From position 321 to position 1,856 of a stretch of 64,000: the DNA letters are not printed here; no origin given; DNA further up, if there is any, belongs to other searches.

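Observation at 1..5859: Group-4 membrane [NiFe] hydrogenase fused in one operon with a sulfhydrogenase/AsrAB-like NAD(P)H module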

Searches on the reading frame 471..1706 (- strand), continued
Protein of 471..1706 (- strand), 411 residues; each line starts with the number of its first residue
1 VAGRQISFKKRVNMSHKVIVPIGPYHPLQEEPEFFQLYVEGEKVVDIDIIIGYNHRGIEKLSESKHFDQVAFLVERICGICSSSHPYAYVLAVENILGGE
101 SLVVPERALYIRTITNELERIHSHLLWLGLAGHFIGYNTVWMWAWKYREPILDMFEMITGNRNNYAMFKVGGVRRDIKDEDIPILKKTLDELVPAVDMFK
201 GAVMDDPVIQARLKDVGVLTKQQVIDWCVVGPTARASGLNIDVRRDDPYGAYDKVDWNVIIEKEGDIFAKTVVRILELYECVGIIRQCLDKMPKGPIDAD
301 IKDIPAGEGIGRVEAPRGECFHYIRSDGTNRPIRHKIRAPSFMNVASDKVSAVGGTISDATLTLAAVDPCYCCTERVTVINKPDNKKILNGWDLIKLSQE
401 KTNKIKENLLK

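Call 54: search_protein_representatives(protein=window:471-1667:-)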
Query: 398 residues. Proteins with E-value up to 0.001 (for the whole library): 8998; up to 1e-10: 4172; up to 1e-30: 838. The best 150 are listed.
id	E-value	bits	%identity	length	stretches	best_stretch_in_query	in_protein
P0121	1.6e-156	537.4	59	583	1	5-394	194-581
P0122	3.2e-153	526.6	59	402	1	2-396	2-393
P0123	1.1e-119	416.1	67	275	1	6-279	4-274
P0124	5.7e-114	397.3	47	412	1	12-394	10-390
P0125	7.3e-111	387.1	62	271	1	129-396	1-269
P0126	9.2e-110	383.5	66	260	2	1-206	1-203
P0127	2.4e-108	378.8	46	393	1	4-374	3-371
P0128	1.5e-103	363.0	49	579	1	6-371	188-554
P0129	1.1e-102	360.1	47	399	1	4-372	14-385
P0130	2.7e-102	358.9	45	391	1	2-380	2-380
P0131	2.7e-102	358.9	43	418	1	5-390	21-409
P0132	1.2e-100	353.5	42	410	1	3-379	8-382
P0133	3.1e-98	345.5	48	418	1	5-368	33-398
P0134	6.2e-98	344.5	46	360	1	5-363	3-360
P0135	7.2e-98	344.3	45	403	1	6-376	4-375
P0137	4.8e-95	335.0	44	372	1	2-367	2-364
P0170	2.0e-85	303.3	45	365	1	21-363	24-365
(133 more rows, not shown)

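Call 55: list_cluster_members(proteins=[P0121, P0122, P0124, P0127, P0128, P0129, P0130, P0131, P0132, P0133])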
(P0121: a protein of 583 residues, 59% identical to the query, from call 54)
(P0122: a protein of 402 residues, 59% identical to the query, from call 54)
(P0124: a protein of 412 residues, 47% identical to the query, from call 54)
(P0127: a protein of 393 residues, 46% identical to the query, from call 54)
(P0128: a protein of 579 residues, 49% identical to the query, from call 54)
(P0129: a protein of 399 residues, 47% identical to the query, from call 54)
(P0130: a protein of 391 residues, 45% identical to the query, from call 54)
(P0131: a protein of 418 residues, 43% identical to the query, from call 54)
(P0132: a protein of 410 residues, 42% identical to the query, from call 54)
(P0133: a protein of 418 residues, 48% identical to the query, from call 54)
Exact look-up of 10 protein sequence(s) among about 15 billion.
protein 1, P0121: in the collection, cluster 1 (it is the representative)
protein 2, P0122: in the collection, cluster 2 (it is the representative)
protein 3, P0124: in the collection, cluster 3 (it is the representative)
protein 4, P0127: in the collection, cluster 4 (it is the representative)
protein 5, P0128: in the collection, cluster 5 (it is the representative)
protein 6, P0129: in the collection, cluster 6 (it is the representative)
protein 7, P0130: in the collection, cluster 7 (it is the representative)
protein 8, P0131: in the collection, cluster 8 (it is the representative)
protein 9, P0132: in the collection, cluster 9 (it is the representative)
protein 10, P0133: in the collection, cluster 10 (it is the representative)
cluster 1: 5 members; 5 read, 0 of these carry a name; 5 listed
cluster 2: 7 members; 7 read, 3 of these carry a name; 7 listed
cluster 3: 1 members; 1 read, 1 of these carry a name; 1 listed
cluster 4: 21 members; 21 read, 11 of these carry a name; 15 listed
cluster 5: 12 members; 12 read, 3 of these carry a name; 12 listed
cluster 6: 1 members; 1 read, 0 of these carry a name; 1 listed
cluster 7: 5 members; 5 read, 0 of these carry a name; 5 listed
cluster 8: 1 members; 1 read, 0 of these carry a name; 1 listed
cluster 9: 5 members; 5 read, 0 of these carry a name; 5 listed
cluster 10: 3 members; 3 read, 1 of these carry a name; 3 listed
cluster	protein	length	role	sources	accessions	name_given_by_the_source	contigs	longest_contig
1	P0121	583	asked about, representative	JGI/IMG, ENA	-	-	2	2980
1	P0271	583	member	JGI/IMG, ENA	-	-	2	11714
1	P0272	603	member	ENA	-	-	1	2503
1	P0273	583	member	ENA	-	-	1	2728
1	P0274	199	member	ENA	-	-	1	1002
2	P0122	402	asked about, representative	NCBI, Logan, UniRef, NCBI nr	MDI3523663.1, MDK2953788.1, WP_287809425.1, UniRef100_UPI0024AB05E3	nickel-dependent hydrogenase large subunit [Kosmotoga sp.] | hydrogenase large subunit n=1 Tax=Kosmotoga sp. TaxID=1955248 RepID=UPI0024AB05E3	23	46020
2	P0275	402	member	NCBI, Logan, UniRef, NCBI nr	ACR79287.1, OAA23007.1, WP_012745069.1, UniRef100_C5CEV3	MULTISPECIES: nickel-dependent hydrogenase large subunit [Kosmotoga] | NADH-ubiquinone oxidoreductase chain 49kDa n=1 Tax=Kosmotoga olearia (strain ATCC ...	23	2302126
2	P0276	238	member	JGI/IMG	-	NADH-quinone oxidoreductase subunit D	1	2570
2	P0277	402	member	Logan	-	-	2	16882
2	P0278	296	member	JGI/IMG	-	-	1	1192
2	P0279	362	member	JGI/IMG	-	-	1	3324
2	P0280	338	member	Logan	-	-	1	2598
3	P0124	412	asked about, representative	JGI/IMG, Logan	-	membrane-bound hydrogenase subunit alpha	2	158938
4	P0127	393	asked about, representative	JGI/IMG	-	NADH-quinone oxidoreductase subunit D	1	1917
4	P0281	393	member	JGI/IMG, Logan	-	membrane-bound hydrogenase subunit alpha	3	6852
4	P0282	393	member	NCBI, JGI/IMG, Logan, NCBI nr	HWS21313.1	MAG TPA: nickel-dependent hydrogenase large subunit [Methanoregula sp.] | nickel-dependent hydrogenase large subunit [Methanoregula sp.]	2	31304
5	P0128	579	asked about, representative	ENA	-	-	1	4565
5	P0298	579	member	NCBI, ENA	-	-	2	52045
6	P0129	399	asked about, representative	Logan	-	-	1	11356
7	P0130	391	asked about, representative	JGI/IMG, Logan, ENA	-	-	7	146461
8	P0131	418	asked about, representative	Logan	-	-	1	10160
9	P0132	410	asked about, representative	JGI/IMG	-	-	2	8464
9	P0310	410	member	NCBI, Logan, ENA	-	-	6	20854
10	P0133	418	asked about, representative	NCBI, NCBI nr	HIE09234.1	MAG TPA: Fe-S-binding domain-containing protein, partial [Armatimonadetes bacterium] | Fe-S-binding domain-containing protein [Armatimonadota bacterium]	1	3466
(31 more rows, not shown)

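Call 56: find_encoding_contigs(protein=P0275, flank=10000, max_places=2)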
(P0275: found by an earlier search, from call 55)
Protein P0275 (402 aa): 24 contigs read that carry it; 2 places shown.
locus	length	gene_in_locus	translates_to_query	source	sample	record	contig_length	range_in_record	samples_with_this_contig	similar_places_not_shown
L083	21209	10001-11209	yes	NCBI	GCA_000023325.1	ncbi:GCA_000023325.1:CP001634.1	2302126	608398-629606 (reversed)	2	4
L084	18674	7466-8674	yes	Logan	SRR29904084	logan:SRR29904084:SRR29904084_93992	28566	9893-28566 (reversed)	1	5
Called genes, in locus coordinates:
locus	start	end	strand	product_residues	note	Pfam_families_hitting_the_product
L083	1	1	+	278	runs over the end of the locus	-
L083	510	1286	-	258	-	PF00294:PfkB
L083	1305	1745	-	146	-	-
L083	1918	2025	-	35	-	-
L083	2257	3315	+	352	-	PF01022:HTH_5, PF12802:MarR_2 (weak), PF12840:HTH_20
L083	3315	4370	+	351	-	PF12840:HTH_20, PF01022:HTH_5, PF13412:HTH_24 (weak)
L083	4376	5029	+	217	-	PF00702:Hydrolase, PF13419:HAD_2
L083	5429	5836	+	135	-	-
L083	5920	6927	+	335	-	PF13237:Fer4_10 (faint), PF13534:Fer4_17 (faint), PF13187:Fer4_9 (faint), PF00037:Fer4 (faint), PF17179:Fer4_22, PF13746:Fer4_18 (weak)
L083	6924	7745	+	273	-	PF00970:FAD_binding_6 (weak), PF00175:NAD_binding_1, PF10418:DHODB_Fe-S_bind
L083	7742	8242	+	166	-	PF13247:Fer4_11, PF12838:Fer4_7 (weak), PF13187:Fer4_9 (weak), PF00037:Fer4 (weak)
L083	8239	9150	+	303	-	PF00146:NADHdh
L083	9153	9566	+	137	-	PF01058:Oxidored_q6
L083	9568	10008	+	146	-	PF00329:Complex1_30kDa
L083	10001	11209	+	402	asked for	PF00374:NiFeSe_Hases, PF00346:Complex1_49kDa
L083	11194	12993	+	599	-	PF00361:Proton_antipo_M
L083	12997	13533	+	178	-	PF13244:MbhD, PF20501:MbhE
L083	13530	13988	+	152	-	PF04039:MnhB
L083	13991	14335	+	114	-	PF00420:Oxidored_q2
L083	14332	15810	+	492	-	PF00662:Proton_antipo_N (weak), PF00361:Proton_antipo_M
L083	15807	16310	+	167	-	PF01899:MNHE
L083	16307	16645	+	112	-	PF04066:MrpF_PhaF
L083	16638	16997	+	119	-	PF03334:PhaG_MnhG_YufB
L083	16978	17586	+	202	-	PF12797:Fer4_2, PF12838:Fer4_7, PF00037:Fer4, PF12837:Fer4_6, PF13237:Fer4_10, PF14697:Fer4_21 (weak), PF13187:Fer4_9 (weak)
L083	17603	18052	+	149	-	PF01750:HycI (weak)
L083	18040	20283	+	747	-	PF00708:Acylphosphatase, PF07503:zf-HYPF, PF01300:Sua5_yciO_yrdC, PF17788:HypF_C, PF22521:HypF_C_2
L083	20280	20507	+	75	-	PF01455:HupF_HypC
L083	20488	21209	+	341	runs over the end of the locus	PF01924:HypD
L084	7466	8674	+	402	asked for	PF00374:NiFeSe_Hases, PF00346:Complex1_49kDa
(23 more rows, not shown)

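Call 66: find_encoding_contigs(protein=P0271, flank=10000, max_places=1)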
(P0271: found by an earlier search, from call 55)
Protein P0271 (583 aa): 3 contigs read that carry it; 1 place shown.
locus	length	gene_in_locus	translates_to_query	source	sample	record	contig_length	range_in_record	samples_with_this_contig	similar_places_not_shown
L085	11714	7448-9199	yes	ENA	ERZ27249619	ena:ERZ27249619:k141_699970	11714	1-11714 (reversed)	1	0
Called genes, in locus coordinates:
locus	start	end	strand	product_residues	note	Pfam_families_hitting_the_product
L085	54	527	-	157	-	-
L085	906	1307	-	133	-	PF03965:Penicillinase_R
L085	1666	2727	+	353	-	PF13746:Fer4_18 (faint), PF17179:Fer4_22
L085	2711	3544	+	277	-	PF00970:FAD_binding_6 (weak), PF00175:NAD_binding_1, PF10418:DHODB_Fe-S_bind (weak)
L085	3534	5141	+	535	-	PF01568:Molydop_binding (weak)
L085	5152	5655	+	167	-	PF13484:Fer4_16 (faint), PF00037:Fer4 (faint), PF12797:Fer4_2 (faint), PF13237:Fer4_10 (weak), PF13247:Fer4_11, PF25160:LdpA_Fe-S-bd (weak), PF12838:Fer4_7 (weak), PF13187:Fer4_9 (weak), +4 more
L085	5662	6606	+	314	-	PF00146:NADHdh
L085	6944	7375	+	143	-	PF01058:Oxidored_q6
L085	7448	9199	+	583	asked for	PF00329:Complex1_30kDa, PF00374:NiFeSe_Hases, PF00346:Complex1_49kDa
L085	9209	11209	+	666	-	PF00361:Proton_antipo_M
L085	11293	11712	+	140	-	?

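Call 67: find_encoding_contigs(protein=P0124, flank=10000, max_places=1)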
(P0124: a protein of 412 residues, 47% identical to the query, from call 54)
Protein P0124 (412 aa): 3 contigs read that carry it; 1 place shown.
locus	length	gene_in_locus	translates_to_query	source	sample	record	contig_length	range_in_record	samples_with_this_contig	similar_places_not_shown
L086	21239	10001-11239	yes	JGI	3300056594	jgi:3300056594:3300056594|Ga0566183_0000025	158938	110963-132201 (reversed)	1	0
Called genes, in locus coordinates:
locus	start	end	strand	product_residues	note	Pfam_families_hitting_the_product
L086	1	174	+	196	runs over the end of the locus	PF02508:Rnf-Nqr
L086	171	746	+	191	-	PF02508:Rnf-Nqr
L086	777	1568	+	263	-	PF04060:FeS, PF13237:Fer4_10 (faint), PF13187:Fer4_9 (weak), PF00037:Fer4, PF12797:Fer4_2 (weak), PF12837:Fer4_6 (weak), PF14697:Fer4_21 (weak), PF12838:Fer4_7 (weak), +1 more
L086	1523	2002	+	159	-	PF04246:RseC_MucC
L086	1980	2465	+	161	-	PF02915:Rubrerythrin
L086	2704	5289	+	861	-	-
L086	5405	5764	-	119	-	-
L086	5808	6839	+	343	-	PF13187:Fer4_9 (faint), PF13237:Fer4_10 (faint), PF00037:Fer4 (faint), PF17179:Fer4_22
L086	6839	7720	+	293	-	PF00970:FAD_binding_6 (weak), PF10418:DHODB_Fe-S_bind (weak)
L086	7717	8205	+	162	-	PF13247:Fer4_11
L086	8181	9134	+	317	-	PF00146:NADHdh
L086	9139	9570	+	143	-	PF01058:Oxidored_q6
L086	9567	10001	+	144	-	PF00329:Complex1_30kDa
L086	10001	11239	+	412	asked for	PF00374:NiFeSe_Hases, PF00346:Complex1_49kDa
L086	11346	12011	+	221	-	PF12837:Fer4_6 (weak), PF12838:Fer4_7, PF13237:Fer4_10 (weak), PF00037:Fer4, PF13183:Fer4_8 (weak), PF13187:Fer4_9 (weak)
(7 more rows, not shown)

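Call 68: find_encoding_contigs(protein=P0130, flank=10000, max_places=1)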
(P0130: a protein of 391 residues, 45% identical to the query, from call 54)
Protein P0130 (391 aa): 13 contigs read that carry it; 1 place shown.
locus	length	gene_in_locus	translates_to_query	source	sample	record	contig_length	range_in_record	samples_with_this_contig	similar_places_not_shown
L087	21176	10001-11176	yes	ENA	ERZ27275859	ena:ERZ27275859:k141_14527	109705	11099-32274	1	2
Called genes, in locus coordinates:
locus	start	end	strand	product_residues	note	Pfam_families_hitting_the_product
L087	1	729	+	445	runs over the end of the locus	PF18195:GatD_N, PF00710:Asparaginase, PF17763:Asparaginase_C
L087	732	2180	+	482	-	PF02934:GatB_N, PF02637:GatB_Yqey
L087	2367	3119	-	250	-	-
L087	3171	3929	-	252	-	-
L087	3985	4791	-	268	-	-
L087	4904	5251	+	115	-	-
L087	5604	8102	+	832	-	PF02463:SMC_N, PF13175:AAA_15, PF13476:AAA_23, PF06470:SMC_hinge, PF13304:AAA_21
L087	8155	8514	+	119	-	PF03479:PCC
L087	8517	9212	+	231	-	PF02616:SMC_ScpA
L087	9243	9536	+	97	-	PF00329:Complex1_30kDa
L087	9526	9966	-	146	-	PF01750:HycI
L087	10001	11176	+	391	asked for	PF00374:NiFeSe_Hases, PF00346:Complex1_49kDa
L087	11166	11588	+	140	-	PF01058:Oxidored_q6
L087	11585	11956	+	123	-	PF00037:Fer4, PF13237:Fer4_10, PF14697:Fer4_21 (weak), PF13183:Fer4_8, PF12838:Fer4_7, PF13187:Fer4_9, PF13534:Fer4_17, PF00037:Fer4, +5 more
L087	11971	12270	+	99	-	PF00507:Oxidored_q4 (weak)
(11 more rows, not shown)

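Call 69: find_encoding_contigs(protein=P0298, flank=10000, max_places=1)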
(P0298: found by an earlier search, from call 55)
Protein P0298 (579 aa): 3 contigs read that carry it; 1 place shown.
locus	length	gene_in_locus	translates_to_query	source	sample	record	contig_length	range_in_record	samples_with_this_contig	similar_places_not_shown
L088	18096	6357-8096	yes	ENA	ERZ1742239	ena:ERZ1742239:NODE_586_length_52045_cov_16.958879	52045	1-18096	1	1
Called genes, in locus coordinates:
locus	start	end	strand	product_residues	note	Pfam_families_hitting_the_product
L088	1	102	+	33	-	?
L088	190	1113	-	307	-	PF00056:Ldh_1_N, PF02056:Glyco_hydro_4 (weak), PF02866:Ldh_1_C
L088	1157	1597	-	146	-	PF01597:GCV_H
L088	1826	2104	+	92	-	-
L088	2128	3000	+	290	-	PF02754:CCG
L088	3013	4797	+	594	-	PF00361:Proton_antipo_M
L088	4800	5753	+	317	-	PF00146:NADHdh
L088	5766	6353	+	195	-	-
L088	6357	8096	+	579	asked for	PF00329:Complex1_30kDa, PF00374:NiFeSe_Hases, PF00346:Complex1_49kDa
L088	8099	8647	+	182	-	PF13187:Fer4_9 (faint), PF12837:Fer4_6 (weak), PF13237:Fer4_10, PF14697:Fer4_21, PF12838:Fer4_7, PF00037:Fer4 (weak)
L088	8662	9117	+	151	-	PF01058:Oxidored_q6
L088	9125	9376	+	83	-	-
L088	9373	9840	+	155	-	PF13187:Fer4_9 (faint), PF00037:Fer4 (faint), PF12797:Fer4_2 (faint), PF12837:Fer4_6 (faint), PF13237:Fer4_10 (faint), PF13247:Fer4_11, PF14697:Fer4_21 (weak), PF12838:Fer4_7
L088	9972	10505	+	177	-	-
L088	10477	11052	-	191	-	-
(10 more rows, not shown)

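Call 70: find_encoding_contigs(protein=P0282, flank=10000, max_places=1)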
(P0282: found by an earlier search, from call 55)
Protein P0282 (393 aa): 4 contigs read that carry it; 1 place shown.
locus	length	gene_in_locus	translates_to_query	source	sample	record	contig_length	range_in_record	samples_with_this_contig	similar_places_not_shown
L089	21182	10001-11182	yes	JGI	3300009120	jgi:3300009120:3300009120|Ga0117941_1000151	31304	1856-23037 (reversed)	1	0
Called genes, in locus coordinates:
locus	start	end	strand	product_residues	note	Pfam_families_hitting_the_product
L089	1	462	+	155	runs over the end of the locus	PF01058:Oxidored_q6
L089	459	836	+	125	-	PF00329:Complex1_30kDa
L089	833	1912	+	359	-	PF00374:NiFeSe_Hases, PF00346:Complex1_49kDa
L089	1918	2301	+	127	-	PF12797:Fer4_2 (faint), PF00037:Fer4 (weak), PF12837:Fer4_6 (faint), PF13237:Fer4_10, PF14697:Fer4_21, PF12838:Fer4_7, PF13187:Fer4_9, PF13484:Fer4_16 (faint)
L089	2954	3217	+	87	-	PF00499:Oxidored_q3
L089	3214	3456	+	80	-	-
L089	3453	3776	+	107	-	PF00420:Oxidored_q2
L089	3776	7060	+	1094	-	PF00361:Proton_antipo_M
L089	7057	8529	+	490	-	PF00361:Proton_antipo_M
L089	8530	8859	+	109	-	-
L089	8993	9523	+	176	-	PF01058:Oxidored_q6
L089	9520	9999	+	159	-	PF00329:Complex1_30kDa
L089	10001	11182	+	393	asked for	PF00374:NiFeSe_Hases, PF00346:Complex1_49kDa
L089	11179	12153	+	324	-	PF00146:NADHdh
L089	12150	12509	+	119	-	PF25160:LdpA_Fe-S-bd (faint), PF13183:Fer4_8 (weak), PF14697:Fer4_21 (weak), PF12838:Fer4_7, PF13187:Fer4_9, PF13534:Fer4_17 (weak), PF00037:Fer4, PF12838:Fer4_7 (weak), +4 more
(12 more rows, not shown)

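Call 71: find_encoding_contigs(protein=P0129, flank=10000, max_places=1)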
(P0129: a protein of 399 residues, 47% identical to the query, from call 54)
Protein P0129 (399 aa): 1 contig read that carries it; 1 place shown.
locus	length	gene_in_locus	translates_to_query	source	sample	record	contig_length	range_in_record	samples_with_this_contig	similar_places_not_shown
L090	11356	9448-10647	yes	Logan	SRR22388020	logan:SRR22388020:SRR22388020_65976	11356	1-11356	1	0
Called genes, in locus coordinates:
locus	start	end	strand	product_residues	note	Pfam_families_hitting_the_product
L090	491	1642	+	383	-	PF00682:HMGL-like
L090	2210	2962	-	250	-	PF00924:MS_channel_2nd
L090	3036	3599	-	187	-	PF01988:VIT1 (weak)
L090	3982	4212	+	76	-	-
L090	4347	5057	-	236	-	PF00483:NTP_transferase, PF12804:NTP_transf_3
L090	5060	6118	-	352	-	PF01658:Inos-1-P_synth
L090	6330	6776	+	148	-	PF13404:HTH_AsnC-type, PF13412:HTH_24, PF01047:MarR (faint), PF09339:HTH_IclR (faint), PF01037:AsnC_trans_reg (weak)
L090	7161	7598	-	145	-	-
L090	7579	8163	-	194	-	PF00924:MS_channel_2nd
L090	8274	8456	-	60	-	PF07411:DUF1508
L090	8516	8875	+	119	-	PF01741:MscL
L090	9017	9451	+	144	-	PF01058:Oxidored_q6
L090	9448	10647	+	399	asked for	PF00374:NiFeSe_Hases, PF00346:Complex1_49kDa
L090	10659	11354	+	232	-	?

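Call 72: find_encoding_contigs(protein=P0310, flank=10000, max_places=1)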
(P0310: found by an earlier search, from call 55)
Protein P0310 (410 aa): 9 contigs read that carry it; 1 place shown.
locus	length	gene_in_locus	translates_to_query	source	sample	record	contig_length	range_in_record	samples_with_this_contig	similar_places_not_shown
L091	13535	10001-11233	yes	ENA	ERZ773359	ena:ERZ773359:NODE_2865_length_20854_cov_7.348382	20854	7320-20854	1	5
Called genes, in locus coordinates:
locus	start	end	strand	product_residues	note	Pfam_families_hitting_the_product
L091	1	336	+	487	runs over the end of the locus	PF20091:Abhydrolase_10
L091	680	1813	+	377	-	PF04015:DUF362, PF12797:Fer4_2 (faint), PF12837:Fer4_6 (faint), PF12838:Fer4_7, PF13187:Fer4_9 (weak), PF13237:Fer4_10 (weak), PF14697:Fer4_21 (weak), PF25160:LdpA_Fe-S-bd (weak)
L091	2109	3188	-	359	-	PF01113:DapB_N (weak), PF19328:DAP_DH_C (faint)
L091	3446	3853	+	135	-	PF01155:HypA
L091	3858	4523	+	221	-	PF02492:cobW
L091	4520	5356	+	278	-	PF00708:Acylphosphatase, PF07503:zf-HYPF, PF01300:Sua5_yciO_yrdC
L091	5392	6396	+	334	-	PF00361:Proton_antipo_M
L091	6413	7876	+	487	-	PF10125:NADHdeh_related, PF00361:Proton_antipo_M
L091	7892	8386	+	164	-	PF00499:Oxidored_q3 (weak)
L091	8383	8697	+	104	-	PF00420:Oxidored_q2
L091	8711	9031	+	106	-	-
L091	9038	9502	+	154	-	PF01058:Oxidored_q6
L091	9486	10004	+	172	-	PF00329:Complex1_30kDa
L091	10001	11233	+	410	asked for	PF00374:NiFeSe_Hases, PF00346:Complex1_49kDa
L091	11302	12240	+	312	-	PF00146:NADHdh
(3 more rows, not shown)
